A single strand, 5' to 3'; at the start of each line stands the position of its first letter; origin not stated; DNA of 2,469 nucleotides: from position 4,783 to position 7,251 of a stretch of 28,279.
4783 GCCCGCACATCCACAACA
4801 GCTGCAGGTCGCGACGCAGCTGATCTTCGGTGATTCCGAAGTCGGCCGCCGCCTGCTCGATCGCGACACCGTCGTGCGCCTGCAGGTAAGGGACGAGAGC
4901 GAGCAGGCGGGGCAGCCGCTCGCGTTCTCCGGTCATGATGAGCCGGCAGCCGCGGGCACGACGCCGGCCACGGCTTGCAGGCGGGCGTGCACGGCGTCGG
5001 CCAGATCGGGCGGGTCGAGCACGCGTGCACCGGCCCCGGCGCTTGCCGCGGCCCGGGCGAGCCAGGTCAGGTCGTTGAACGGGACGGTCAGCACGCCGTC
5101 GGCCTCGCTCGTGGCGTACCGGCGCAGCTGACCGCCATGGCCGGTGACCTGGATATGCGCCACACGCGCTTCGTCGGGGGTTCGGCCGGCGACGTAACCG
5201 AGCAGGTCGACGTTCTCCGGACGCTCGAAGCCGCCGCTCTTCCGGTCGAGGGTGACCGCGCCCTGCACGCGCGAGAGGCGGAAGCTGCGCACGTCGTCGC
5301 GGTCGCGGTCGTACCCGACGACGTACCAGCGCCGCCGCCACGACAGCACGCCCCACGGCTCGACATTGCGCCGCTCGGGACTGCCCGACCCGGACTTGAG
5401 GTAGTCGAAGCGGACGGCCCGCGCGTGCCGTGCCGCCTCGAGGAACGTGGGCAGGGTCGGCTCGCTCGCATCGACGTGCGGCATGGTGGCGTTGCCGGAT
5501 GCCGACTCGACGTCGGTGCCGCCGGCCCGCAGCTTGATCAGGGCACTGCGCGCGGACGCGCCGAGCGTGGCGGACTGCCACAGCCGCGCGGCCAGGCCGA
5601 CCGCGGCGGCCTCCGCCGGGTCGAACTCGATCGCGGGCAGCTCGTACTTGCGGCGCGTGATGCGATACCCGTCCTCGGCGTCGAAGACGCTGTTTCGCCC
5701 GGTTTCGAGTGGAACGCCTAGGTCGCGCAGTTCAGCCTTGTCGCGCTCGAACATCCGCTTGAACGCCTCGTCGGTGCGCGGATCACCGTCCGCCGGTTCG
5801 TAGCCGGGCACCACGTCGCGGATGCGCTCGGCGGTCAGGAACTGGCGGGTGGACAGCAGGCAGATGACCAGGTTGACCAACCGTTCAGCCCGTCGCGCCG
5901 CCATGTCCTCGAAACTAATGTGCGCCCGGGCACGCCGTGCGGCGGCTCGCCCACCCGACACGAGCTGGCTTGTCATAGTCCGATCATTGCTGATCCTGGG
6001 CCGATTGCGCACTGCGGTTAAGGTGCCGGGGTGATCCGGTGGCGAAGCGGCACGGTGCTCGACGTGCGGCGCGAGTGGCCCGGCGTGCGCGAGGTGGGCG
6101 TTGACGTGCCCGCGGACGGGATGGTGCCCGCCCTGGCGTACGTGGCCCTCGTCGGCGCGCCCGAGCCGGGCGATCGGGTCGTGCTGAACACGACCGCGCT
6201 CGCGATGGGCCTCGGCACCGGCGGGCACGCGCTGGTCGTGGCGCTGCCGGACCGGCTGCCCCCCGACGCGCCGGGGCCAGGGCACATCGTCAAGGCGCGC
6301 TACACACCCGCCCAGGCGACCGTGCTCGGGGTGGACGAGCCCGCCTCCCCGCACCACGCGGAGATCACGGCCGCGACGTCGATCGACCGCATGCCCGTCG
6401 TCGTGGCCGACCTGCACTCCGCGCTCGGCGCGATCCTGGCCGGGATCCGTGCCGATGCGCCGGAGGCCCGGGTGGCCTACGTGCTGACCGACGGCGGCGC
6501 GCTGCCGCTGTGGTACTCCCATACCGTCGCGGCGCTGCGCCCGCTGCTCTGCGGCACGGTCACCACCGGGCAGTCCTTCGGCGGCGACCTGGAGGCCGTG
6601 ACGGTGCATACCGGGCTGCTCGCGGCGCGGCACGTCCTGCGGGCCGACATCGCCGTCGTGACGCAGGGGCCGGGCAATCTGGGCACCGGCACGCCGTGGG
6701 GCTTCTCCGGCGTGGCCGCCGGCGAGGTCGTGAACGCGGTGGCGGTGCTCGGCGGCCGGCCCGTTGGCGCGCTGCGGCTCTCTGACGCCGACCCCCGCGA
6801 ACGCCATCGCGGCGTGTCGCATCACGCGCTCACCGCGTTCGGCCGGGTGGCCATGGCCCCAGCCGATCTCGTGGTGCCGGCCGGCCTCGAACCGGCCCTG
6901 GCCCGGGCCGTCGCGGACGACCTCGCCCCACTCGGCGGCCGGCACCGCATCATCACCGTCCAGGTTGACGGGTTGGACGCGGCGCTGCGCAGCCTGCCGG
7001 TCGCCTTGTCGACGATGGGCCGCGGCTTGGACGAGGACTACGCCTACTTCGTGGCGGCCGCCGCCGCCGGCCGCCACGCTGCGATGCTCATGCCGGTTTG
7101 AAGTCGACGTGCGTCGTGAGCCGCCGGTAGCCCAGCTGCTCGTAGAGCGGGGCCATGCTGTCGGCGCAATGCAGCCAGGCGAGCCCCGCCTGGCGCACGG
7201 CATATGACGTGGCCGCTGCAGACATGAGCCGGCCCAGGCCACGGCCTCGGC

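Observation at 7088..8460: Histidine-phosphatase-GNAT fusion under an exact PafBC DNA-damage promoter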

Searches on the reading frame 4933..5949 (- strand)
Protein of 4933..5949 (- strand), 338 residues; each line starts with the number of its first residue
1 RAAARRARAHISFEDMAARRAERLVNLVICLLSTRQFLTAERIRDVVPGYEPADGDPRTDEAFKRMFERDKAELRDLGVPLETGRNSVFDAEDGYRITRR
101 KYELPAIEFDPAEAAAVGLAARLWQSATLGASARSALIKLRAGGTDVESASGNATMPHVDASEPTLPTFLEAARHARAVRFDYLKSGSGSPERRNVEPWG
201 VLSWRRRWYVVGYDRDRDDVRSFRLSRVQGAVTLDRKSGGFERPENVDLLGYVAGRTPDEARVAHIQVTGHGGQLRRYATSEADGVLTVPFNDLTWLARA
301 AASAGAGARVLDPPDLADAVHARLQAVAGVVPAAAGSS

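Call 15: search_protein_families(library=pfam, proteins=[window:4933-5949:-])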
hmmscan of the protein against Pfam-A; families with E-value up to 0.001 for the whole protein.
window:4933-5949:- (338 aa): 2 families
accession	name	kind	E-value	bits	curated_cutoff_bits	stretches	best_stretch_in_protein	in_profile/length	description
PF13280.12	WYL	-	3.9e-21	75.3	21.8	1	165-231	2-68/70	WYL domain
PF25583.1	WCX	-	2.7e-09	37.7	23.9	1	275-328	17-76/76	WCX domain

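Call 72: search_solved_structures(query=window:4936-5904:-, max_evalue=1e-10, show_alignments=1)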
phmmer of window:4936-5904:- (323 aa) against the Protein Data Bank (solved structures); distinct sequences matched with E-value up to 1e-10: 3.
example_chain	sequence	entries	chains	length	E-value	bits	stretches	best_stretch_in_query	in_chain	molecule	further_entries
7p5x_AY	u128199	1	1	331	6e-68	232.6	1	1-313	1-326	Transcriptional regulator-like protein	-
9fnd_X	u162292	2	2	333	1.4e-67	231.4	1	2-313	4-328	Transcriptional regulator-like protein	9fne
6sj9_A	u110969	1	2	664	2e-44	155.3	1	3-314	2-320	Proteasome accessory factor B/C (PafBC)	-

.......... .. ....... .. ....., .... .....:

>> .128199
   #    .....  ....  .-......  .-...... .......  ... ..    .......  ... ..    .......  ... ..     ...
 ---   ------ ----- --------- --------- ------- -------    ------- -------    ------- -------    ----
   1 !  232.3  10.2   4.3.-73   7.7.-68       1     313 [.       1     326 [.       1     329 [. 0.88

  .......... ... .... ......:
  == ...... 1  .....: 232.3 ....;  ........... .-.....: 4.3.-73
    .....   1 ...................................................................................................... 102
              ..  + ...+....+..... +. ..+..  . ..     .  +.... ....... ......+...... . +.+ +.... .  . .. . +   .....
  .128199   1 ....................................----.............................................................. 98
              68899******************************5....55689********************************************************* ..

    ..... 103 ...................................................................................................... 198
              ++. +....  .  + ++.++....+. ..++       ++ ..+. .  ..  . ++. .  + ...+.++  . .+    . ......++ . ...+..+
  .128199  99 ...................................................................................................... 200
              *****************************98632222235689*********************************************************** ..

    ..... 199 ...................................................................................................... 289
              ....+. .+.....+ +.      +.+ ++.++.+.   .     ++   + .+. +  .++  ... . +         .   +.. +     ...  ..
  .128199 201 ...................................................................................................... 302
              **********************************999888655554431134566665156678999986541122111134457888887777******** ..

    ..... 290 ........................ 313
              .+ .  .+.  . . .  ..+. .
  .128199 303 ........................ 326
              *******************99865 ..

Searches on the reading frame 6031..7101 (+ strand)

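Call 4: search_protein_families(library=pfam, proteins=[window:6031-7101:+])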
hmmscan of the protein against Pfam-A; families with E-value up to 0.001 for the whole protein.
window:6031-7101:+ (356 aa): 1 family
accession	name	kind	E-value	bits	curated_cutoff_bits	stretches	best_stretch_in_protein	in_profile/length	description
PF12982.12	DUF3866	-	2.7e-121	405.1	25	1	34-347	2-318/318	Protein of unknown function (DUF3866)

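Call 27: search_protein_families(library=ncbifam, proteins=[window:6031-7101:+], max_evalue=0.01)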
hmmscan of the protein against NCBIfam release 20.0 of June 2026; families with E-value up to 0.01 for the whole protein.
window:6031-7101:+ (356 aa): 0 families
